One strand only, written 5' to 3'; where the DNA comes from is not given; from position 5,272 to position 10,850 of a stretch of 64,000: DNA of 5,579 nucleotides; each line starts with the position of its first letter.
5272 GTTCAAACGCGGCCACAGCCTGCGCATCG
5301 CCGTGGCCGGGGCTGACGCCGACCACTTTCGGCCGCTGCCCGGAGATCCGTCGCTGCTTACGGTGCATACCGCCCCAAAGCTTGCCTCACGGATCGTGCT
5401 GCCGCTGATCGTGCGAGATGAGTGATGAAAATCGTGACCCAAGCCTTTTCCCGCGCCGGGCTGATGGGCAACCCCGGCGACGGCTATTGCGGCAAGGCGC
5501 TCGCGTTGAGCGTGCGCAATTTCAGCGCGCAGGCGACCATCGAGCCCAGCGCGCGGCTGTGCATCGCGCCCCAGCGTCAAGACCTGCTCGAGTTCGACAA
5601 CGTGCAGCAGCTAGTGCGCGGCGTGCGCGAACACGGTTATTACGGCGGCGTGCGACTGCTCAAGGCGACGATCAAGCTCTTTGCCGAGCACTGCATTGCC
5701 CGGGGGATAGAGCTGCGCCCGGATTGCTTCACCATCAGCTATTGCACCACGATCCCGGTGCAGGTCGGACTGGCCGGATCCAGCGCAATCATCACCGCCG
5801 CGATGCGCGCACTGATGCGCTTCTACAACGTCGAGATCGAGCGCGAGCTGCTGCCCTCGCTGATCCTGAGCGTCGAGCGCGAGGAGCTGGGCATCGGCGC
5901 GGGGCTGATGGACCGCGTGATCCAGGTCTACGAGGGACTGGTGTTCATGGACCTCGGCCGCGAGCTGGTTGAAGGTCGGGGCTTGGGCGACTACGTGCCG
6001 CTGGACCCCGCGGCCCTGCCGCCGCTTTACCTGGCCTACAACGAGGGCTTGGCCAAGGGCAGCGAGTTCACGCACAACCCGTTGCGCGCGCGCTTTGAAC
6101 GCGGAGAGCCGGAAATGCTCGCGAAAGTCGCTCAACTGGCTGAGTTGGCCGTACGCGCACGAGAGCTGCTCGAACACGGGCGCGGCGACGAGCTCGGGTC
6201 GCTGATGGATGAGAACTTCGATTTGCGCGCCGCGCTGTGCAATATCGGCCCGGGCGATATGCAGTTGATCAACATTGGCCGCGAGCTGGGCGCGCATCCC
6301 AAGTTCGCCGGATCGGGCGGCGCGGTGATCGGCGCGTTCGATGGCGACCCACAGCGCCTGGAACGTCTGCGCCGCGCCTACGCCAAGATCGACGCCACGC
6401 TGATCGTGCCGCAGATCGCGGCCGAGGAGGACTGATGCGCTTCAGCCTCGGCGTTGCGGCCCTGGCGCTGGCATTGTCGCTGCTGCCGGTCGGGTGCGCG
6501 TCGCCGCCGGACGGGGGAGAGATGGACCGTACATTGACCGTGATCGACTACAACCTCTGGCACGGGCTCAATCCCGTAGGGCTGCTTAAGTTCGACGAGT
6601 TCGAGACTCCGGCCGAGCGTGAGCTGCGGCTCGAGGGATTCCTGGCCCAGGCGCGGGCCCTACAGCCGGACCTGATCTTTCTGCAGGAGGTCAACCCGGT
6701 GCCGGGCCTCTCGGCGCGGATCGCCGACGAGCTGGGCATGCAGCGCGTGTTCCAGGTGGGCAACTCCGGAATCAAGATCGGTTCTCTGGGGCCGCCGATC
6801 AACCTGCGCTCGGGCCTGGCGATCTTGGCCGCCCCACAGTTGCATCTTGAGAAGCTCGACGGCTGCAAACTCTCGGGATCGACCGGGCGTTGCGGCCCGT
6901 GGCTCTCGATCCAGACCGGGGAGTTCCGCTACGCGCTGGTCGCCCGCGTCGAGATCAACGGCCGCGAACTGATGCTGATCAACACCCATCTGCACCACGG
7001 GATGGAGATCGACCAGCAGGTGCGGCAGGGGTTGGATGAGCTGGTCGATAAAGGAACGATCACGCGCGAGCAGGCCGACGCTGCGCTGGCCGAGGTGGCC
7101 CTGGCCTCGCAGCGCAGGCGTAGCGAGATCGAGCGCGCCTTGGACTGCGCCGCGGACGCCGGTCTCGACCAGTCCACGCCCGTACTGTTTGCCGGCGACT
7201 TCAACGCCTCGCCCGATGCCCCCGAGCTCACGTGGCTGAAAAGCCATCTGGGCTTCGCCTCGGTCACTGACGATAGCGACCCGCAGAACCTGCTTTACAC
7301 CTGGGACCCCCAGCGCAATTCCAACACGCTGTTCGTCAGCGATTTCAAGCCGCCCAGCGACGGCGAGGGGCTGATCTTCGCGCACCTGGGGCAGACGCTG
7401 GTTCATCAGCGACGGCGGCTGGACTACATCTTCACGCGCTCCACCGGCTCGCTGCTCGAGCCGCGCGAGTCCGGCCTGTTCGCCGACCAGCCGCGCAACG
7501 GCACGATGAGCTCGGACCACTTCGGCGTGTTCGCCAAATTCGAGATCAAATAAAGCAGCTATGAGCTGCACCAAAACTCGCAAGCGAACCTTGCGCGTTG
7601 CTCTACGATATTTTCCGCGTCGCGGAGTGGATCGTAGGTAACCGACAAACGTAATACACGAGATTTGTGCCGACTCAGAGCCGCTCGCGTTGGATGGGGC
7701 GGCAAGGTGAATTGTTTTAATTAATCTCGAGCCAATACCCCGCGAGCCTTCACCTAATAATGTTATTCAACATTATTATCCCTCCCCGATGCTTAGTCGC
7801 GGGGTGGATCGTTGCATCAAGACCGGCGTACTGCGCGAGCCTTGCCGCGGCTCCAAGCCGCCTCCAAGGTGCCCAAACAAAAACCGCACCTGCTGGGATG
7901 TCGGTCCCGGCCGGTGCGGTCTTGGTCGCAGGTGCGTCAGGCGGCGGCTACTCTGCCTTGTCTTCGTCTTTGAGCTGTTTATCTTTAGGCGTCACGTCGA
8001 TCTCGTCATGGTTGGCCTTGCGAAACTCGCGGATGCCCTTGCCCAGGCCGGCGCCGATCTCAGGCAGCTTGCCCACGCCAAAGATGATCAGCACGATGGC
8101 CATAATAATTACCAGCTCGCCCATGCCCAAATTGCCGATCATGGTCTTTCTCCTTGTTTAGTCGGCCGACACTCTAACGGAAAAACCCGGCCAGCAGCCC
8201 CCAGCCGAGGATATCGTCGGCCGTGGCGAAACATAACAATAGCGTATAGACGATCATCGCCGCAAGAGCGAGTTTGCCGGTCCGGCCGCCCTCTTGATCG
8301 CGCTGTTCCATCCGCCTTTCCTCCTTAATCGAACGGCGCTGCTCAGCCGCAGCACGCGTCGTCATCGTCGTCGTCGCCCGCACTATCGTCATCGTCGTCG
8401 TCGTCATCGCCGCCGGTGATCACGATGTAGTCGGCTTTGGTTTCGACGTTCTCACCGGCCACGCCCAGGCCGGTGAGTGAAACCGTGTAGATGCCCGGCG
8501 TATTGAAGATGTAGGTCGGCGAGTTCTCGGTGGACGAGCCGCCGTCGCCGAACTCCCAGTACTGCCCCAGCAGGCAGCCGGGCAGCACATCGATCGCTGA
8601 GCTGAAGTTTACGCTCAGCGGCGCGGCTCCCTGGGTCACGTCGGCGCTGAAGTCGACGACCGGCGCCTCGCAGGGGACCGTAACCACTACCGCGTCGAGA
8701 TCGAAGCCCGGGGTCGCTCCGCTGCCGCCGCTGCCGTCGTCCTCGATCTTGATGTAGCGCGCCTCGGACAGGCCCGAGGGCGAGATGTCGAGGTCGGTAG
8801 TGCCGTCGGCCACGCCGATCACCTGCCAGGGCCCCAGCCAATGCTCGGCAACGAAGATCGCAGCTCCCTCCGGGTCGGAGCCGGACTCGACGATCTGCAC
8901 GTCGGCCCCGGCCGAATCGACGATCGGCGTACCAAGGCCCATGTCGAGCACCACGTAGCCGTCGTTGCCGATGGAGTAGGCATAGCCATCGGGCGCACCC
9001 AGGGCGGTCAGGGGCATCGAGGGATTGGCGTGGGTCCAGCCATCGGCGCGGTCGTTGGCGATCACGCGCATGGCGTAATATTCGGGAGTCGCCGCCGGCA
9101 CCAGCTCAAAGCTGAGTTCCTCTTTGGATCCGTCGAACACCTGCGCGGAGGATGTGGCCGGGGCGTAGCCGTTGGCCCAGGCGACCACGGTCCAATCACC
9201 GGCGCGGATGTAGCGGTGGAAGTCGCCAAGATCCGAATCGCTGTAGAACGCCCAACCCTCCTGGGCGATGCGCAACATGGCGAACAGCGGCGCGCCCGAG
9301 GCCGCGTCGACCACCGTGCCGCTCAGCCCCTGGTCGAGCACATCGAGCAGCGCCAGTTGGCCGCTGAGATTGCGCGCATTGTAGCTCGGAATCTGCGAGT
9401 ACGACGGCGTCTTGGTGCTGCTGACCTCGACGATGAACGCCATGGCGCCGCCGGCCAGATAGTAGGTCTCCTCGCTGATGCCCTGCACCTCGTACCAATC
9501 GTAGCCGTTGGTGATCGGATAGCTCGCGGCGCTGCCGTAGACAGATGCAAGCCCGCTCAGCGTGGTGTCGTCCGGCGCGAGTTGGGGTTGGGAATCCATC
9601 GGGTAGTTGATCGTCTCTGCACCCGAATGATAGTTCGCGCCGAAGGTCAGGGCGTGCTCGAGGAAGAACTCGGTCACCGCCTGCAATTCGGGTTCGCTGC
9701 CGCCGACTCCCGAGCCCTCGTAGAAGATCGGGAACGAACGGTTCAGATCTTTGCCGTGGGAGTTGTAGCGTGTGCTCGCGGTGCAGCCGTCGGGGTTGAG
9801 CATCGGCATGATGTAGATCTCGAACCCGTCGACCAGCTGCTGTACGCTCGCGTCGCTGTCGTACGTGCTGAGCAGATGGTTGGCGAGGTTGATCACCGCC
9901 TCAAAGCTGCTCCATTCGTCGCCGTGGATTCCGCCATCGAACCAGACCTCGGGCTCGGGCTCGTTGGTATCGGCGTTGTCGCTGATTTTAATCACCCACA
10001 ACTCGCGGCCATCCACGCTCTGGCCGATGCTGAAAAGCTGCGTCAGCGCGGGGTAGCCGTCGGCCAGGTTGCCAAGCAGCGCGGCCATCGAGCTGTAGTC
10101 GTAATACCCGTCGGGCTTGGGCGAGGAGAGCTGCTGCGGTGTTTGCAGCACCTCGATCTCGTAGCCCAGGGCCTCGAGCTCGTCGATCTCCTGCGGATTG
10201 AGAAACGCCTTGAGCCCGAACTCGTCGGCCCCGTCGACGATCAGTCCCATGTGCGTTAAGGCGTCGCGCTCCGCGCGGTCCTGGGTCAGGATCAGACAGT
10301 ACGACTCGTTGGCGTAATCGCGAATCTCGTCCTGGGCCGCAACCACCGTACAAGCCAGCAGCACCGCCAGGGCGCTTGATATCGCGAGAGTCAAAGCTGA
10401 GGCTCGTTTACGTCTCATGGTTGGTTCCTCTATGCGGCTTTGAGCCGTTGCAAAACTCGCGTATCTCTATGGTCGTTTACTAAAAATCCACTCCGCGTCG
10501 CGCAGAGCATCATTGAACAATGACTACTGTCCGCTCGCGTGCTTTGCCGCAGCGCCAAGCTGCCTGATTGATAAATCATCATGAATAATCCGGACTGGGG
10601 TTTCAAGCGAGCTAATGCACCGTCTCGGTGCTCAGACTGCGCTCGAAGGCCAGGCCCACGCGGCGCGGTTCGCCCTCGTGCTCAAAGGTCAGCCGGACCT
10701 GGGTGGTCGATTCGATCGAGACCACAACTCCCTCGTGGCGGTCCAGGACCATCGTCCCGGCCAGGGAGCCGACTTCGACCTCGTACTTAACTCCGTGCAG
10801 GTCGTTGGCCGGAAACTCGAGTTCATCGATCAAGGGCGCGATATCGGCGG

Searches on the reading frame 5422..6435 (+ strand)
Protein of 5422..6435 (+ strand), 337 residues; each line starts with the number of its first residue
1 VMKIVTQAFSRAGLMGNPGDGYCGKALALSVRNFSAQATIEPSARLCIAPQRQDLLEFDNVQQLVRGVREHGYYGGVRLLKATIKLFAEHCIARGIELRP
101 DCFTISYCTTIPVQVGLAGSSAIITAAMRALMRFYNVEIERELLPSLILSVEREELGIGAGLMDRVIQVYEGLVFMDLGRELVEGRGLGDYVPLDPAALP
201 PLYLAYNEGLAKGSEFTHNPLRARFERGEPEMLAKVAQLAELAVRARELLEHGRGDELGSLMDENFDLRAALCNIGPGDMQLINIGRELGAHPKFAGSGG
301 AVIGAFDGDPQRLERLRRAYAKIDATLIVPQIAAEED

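Call 50: search_protein_families(library=pfam, proteins=[window:5422-6435:+], max_evalue=0.001)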
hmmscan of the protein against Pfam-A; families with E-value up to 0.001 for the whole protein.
window:5422-6435:+ (337 aa): 1 family
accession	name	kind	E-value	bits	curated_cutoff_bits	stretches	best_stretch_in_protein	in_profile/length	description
PF00288.32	GHMP_kinases_N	-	9.8e-12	45.4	22.3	1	79-172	2-87/87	GHMP kinases N terminal domain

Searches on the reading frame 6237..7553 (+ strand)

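Call 50: search_protein_families(library=pfam, proteins=[window:6237-7553:+], max_evalue=0.001)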
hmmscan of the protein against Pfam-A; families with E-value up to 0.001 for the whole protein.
window:6237-7553:+ (438 aa): 1 family
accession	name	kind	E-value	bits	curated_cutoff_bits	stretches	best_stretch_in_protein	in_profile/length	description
PF03372.29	Exo_endo_phos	-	5.2e-14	53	24.5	1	105-428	3-225/225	Endonuclease/Exonuclease/phosphatase family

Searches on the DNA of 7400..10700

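Call 45: search_with_rna_model(model_id=R1, source=window, start=7400, end=10700, filters=off, max_evalue=0.01, show_alignments=6)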
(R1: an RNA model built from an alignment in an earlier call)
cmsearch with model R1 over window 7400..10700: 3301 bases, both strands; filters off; matches with E-value up to 0.01: 5.
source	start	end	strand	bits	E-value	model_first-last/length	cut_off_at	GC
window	7793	7872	-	81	1.4e-20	1-80/80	no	0.66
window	10423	10502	+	76.3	2.4e-19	1-80/80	no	0.51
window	7616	7695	-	76.2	2.4e-19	1-80/80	no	0.56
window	10494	10574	-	32.7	4.3e-08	1-80/80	no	0.57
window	7544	7624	+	25.9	2.5e-06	1-80/80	no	0.51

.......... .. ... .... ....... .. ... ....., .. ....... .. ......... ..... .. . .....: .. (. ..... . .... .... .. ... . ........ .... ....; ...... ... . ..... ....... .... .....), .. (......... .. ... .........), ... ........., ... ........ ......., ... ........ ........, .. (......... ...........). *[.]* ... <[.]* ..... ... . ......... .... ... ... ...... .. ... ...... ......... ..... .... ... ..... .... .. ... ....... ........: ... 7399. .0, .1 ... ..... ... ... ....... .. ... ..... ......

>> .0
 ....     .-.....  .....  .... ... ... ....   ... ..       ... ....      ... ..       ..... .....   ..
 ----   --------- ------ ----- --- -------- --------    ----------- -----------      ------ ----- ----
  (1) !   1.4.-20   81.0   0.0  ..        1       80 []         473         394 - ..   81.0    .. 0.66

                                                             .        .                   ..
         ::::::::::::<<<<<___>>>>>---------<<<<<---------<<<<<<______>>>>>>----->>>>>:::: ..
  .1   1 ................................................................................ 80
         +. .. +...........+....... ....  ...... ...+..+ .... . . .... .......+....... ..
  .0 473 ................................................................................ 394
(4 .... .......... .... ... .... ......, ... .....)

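Call 48: search_rna_families(source=window, start=7450, end=10650, threshold=evalue, max_evalue=5)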
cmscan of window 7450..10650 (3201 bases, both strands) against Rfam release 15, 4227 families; matches with E-value up to 5: 1.
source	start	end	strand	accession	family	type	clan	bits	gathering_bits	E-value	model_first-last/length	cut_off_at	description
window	7884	7924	+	RF03186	mir-3689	Gene; miRNA;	-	18.2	58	3.8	14-64/72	no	mir-3689 microRNA precursor family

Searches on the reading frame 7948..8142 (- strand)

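Call 50: search_protein_families(library=pfam, proteins=[window:7948-8142:-], max_evalue=0.001)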
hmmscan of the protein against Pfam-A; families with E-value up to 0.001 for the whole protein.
window:7948-8142:- (64 aa): 1 family
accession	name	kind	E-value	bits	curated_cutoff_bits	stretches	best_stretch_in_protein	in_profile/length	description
PF02416.21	TatA_B_E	-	4.2e-17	61.6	21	1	5-53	1-49/53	mttA/Hcf106 family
